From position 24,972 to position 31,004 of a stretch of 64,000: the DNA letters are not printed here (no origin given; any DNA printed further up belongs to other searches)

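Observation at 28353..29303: Three perfect ~210-bp direct DNA repeats inside the giant gene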

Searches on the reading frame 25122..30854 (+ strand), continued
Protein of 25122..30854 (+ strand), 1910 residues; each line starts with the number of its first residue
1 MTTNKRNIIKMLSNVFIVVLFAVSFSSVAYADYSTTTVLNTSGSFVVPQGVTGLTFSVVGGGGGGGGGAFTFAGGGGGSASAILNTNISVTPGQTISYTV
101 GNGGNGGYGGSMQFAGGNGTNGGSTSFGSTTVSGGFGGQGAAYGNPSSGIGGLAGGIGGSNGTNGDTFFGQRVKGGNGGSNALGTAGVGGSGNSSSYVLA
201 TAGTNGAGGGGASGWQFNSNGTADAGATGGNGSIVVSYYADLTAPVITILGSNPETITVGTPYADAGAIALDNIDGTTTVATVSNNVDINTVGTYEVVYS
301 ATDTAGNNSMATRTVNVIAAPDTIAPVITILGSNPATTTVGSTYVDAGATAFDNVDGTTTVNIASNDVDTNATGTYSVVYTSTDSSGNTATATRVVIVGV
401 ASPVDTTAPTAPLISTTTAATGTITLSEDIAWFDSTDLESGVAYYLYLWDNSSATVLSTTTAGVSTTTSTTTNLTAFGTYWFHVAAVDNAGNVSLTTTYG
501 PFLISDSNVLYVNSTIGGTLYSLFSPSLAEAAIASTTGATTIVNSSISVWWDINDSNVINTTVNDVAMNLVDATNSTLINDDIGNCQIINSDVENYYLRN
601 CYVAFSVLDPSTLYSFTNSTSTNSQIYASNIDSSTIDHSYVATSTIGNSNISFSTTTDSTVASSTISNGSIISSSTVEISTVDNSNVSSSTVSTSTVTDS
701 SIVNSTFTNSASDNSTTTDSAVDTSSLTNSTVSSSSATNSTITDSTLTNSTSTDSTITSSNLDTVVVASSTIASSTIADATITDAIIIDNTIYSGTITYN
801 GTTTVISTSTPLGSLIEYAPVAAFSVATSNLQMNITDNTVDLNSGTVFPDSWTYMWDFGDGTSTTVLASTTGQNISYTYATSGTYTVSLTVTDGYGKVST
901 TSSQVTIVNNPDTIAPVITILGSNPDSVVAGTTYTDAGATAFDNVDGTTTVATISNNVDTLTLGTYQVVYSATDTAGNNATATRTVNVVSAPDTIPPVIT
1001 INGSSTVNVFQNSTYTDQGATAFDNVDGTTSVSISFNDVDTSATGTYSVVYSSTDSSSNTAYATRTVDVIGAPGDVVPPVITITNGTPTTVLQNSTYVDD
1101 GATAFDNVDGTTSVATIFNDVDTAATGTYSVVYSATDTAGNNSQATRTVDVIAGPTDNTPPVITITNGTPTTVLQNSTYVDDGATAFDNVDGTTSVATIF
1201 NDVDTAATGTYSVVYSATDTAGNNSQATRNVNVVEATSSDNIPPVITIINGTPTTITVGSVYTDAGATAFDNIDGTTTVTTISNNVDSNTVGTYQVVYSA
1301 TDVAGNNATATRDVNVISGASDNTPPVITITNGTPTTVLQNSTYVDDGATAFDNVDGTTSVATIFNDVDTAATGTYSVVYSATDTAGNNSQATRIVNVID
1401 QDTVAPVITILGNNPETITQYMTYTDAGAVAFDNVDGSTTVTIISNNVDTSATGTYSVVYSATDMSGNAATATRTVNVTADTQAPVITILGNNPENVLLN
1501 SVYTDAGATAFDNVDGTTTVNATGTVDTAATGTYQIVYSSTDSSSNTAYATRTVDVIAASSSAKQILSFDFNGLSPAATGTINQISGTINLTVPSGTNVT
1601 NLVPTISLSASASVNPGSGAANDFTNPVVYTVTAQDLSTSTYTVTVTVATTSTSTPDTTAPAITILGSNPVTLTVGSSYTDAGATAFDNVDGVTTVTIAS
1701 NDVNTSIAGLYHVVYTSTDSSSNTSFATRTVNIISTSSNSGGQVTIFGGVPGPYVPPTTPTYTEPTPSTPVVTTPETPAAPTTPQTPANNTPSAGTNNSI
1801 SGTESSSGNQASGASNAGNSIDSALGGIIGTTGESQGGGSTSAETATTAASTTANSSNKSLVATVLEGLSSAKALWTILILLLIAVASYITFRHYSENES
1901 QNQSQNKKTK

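Call 17: find_encoding_contigs(protein=P0001, flank=10000, max_places=10)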
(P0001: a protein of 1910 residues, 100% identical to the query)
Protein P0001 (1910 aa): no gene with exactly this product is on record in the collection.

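Call 18: list_cluster_members(proteins=[P0001, P0002])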
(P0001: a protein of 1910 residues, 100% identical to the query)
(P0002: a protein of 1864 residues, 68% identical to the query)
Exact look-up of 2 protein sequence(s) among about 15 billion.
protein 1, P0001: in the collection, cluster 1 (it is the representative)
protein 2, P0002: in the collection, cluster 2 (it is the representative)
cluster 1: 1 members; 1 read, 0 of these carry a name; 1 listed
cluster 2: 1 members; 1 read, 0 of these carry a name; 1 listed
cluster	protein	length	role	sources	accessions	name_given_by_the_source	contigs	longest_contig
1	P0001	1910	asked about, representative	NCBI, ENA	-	-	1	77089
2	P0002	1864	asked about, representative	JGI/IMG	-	-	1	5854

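Call 23: find_encoding_contigs(protein=P0002, flank=10000)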
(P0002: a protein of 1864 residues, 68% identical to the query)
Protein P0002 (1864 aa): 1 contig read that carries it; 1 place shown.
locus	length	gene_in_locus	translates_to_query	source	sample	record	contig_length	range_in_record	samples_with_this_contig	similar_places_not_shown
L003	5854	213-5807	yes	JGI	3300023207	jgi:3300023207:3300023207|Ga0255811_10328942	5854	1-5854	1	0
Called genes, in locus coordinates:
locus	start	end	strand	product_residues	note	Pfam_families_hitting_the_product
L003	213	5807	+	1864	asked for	PF21722:Gly_rich_2, PF02494:HYR (faint), PF04059:RRM_2 (faint), PF15418:DUF4625 (faint), PF16403:Bact_surface_Ig-like, PF00801:PKD, PF18911:PKD_4, PF16403:Bact_surface_Ig-like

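Call 33: find_related_loci(query=A1, collection=metagenome_contigs, flank=3000)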
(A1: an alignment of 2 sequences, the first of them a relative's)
Query A1 (1910 aa) in metagenome_contigs; peptide patterns used: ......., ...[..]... (x = any residue, [..] = any of these).
92 stretches matched a pattern; 3 encode a relative of the query (tblastn E <= 1e-3); 3 distinct loci.
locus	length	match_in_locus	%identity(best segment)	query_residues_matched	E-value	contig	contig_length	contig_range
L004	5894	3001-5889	65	1-1748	0e+0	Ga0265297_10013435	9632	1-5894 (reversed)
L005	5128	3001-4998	34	240-1734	4e-75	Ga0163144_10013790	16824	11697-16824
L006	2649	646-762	44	852-896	2e-7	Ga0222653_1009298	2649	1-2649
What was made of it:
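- Tried and rejected: A second metagenome scan using the two-sequence alignment returned the same sister contig plus two distant loci (call 33).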

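Call 46: find_encoding_contigs(protein=P0035, flank=500, max_places=1)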
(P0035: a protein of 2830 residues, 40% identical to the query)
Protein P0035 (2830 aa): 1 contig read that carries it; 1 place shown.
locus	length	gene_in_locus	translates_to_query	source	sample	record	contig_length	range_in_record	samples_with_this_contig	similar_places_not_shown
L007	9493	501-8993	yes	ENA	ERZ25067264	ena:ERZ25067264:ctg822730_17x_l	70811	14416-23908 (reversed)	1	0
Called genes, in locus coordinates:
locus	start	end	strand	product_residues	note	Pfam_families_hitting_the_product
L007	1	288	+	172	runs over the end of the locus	-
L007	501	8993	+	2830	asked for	PF03382:DUF285, PF03382:DUF285, PF03382:DUF285, PF03382:DUF285, PF16403:Bact_surface_Ig-like, PF22352:K319L-like_PKD, PF03382:DUF285, PF16403:Bact_surface_Ig-like, +9 more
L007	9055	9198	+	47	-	PF21349:RUBY_RBDX (faint)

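Call 47: find_encoding_contigs(protein=P0030, flank=500, max_places=1)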
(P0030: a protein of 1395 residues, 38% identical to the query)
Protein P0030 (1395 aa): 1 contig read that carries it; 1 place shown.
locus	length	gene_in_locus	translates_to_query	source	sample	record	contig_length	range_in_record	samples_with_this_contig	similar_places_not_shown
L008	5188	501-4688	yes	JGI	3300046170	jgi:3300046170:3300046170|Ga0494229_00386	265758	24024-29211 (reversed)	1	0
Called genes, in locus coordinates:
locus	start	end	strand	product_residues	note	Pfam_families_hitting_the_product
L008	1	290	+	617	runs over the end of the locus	PF06082:YjbH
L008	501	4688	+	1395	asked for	PF02494:HYR (faint), PF16403:Bact_surface_Ig-like, PF15418:DUF4625 (faint), PF18981:InlK_D3 (faint), PF16403:Bact_surface_Ig-like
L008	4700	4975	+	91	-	PF00216:Bac_DNA_binding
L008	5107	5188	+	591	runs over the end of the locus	PF00135:COesterase, PF20434:BD-FAE, PF07859:Abhydrolase_3 (weak), PF00135:COesterase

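Call 48: find_encoding_contigs(protein=P0011, flank=500, max_places=1)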
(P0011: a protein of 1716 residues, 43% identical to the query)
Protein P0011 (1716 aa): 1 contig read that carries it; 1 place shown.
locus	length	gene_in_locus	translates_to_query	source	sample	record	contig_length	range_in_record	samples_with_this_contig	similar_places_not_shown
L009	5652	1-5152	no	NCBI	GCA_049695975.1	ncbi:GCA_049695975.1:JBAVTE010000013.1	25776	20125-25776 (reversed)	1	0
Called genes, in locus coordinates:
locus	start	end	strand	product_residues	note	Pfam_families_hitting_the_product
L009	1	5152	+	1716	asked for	PF02494:HYR (faint), PF16403:Bact_surface_Ig-like, PF00801:PKD, PF18911:PKD_4, PF16403:Bact_surface_Ig-like, PF00404:Dockerin_1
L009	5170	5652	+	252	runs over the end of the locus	-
